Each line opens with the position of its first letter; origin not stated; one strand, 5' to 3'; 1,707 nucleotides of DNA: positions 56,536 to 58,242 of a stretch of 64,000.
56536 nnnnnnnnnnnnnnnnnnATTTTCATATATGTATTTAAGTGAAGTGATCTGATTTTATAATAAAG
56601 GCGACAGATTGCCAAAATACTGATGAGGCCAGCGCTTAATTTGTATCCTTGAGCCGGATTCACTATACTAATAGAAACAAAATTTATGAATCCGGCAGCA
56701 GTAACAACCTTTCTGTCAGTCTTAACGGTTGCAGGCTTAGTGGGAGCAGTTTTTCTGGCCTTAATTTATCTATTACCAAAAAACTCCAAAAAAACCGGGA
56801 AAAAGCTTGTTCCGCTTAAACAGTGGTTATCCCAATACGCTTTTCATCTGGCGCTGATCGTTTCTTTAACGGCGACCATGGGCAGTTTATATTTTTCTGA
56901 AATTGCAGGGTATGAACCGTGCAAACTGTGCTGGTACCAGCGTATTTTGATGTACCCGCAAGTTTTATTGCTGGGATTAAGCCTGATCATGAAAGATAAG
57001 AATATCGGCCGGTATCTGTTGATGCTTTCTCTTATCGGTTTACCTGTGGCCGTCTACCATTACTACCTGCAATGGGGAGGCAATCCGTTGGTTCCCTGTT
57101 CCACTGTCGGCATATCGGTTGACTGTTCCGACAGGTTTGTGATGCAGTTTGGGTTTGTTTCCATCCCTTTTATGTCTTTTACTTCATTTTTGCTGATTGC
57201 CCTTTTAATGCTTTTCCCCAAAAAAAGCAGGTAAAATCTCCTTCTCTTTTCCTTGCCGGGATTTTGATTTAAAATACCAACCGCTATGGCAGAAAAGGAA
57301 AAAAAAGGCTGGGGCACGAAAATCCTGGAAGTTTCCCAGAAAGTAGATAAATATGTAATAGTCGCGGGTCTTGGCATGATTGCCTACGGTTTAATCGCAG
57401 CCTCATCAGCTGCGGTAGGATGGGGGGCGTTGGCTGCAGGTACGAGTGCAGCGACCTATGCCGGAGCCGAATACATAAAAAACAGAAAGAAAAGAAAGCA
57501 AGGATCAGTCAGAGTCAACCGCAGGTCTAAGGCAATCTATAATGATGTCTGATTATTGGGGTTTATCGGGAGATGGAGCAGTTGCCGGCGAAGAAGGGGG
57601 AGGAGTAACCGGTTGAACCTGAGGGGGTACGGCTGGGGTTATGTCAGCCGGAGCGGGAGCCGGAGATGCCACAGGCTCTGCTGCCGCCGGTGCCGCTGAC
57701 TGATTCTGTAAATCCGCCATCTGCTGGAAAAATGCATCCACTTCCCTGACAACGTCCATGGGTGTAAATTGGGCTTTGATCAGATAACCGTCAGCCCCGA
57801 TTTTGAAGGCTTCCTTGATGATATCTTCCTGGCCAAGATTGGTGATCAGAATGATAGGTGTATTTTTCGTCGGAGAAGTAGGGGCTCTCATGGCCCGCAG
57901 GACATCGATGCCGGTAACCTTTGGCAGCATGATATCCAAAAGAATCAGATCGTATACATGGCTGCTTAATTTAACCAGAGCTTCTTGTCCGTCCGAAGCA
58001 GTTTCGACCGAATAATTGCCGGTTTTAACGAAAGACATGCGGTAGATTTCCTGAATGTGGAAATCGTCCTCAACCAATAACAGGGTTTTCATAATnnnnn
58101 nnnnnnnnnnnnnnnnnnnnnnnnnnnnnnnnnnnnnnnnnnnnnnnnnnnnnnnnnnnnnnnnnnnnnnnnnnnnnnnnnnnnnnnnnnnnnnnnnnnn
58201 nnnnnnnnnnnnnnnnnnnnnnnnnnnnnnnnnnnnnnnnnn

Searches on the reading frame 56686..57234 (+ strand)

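Call 8: search_protein_families(library=pfam, proteins=[window:56686-57234:+], max_evalue=0.01)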
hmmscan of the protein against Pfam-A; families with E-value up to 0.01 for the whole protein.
window:56686-57234:+ (182 aa): 2 families
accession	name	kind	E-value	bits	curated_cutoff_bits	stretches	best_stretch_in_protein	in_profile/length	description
PF02600.21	DsbB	-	4.2e-17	63.3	22.1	1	51-176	3-146/148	Disulfide bond formation protein DsbB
PF07884.19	VKOR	-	0.0091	16.6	27.5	0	111-179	3-77/134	Vitamin K epoxide reductase family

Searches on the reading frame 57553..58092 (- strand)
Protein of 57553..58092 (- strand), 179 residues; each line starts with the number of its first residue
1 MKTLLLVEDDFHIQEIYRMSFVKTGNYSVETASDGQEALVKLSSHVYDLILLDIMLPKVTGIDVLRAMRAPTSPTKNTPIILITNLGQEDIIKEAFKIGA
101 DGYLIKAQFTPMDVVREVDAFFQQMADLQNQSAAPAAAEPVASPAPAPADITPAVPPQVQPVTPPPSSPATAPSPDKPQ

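Call 8: search_protein_families(library=pfam, proteins=[window:57553-58092:-], max_evalue=0.01)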
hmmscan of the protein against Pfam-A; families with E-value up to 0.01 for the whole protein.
window:57553-58092:- (179 aa): 1 family
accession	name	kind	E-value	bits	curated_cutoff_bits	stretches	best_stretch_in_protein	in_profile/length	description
PF00072.30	Response_reg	-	1e-22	80.8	30.2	1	5-107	2-100/111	Response regulator receiver domain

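Call 30: search_protein_families(library=ncbifam, proteins=[window:57553-58092:-], max_evalue=0.001)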
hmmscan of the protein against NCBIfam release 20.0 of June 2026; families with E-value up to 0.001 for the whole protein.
window:57553-58092:- (179 aa): 95 families (the best 25 are shown)
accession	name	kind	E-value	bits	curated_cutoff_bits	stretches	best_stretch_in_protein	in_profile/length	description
TIGR02154.1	PhoB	equivalog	1.8e-21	76.5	296.2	1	2-130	3-128/226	phosphate regulon transcriptional regulator PhoB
NF053854.1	RespRegPhoBBctds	equivalog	1.3e-19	70.5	270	1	4-132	1-125/225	two-component system response regulator PhoB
NF045944.1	ResRegRpaBCyano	equivalog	2.6e-19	69.5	330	1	5-132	1-122/229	response regulator transcription factor RpaB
NF012227.0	AdeR_RR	equivalog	4.5e-19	68.9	340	1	2-128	12-132/239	efflux system response regulator transcription factor AdeR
NF000402.1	vanR-B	exception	2.1e-18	66.6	480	1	4-125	5-120/219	vancomycin resistance response regulator transcription factor VanR-B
NF041733.1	resp_reg_CseB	equivalog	3.3e-18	65.9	350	1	3-128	2-121/228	two-component system response regulator CseB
NF033120.0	vanR_FM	exception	4e-18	65.9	460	1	3-132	5-128/231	vancomycin resistance response regulator transcription factor, VanR-F/VanR-M family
NF051850.1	RespRegRprY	equivalog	5.8e-18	65.2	370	1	4-127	7-125/234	response regulator transcription factor RprY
NF040534.1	resp_reg_YycF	equivalog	3.9e-17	62.3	340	1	2-131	1-124/231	response regulator YycF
NF040689.1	MtrAB_MtrA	equivalog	1.3e-16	60.6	300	1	5-128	2-119/219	MtrAB system response regulator MtrA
NF041946.1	LuxO_transreg_Vib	equivalog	1.5e-16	60.3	800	1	6-107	1-98/463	quorum-sensing sigma-54 dependent transcriptional regulator LuxO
NF033117.2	vanR_ACDEGLN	exception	1.8e-16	60.4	350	1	5-133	2-124/226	VanR-ABDEGLN family response regulator transcription factor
TIGR01387.1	cztR_silR_copR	subfamily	7.4e-16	58.5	279.2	1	4-127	1-119/218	heavy metal response regulator transcription factor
NF008199.0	PRK10955.1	equivalog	9.5e-16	58.4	341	1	1-127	1-120/232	envelope stress response regulator transcription factor CpxR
NF007982.1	PRK10710.1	equivalog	3e-15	56.4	380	1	2-132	8-132/235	envelope stress response regulator BaeR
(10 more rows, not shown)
